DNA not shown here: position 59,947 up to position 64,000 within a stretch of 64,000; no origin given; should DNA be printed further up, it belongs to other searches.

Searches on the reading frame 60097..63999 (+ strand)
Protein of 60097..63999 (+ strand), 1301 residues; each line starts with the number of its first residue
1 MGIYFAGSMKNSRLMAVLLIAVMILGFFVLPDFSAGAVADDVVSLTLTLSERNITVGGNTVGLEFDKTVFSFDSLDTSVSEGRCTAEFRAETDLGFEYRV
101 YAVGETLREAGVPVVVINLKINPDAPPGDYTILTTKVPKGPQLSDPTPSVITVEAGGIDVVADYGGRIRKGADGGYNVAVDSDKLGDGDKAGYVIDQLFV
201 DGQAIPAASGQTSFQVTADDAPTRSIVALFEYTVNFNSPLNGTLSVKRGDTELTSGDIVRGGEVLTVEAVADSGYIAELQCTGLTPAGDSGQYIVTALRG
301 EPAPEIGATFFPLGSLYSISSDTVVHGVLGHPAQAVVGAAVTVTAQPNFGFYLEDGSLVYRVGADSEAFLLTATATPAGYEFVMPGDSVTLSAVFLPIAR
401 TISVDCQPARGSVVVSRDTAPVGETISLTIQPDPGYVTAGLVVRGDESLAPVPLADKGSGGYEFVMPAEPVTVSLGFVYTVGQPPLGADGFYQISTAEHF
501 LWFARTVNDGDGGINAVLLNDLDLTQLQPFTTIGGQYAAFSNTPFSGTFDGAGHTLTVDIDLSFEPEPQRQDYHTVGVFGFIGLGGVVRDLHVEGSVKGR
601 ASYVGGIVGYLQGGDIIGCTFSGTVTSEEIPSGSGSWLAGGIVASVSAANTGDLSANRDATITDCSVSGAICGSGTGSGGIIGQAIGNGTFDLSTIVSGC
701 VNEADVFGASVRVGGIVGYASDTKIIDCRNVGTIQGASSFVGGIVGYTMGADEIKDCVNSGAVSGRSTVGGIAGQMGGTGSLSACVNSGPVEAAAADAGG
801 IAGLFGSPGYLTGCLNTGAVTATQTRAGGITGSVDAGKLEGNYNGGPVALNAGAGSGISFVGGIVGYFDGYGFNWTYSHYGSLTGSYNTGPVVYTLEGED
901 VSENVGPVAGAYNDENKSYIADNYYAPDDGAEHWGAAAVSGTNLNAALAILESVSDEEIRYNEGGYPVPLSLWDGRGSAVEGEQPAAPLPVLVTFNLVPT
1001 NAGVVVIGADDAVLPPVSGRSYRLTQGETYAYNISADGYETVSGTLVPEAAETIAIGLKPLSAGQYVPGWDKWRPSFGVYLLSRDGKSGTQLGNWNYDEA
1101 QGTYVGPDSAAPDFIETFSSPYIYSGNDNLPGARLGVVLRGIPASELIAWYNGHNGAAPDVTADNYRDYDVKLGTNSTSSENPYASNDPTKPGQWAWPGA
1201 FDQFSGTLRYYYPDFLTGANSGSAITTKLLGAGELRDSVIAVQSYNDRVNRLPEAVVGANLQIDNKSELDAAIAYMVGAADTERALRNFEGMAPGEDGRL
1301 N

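Call 18: search_protein_families(library=pfam, proteins=[window:60097-63999:+], max_evalue=0.001)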
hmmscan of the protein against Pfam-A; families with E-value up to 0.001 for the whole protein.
window:60097-63999:+ (1301 aa): 2 families
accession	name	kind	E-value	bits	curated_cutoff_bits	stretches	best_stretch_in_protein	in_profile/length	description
PF07581.17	Glug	-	1.1e-10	41.7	20.5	1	601-626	2-28/28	The GLUG motif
PF18998.6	Flg_new_2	-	2e-07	31.3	23.6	0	409-477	9-69/73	Divergent InlB B-repeat domain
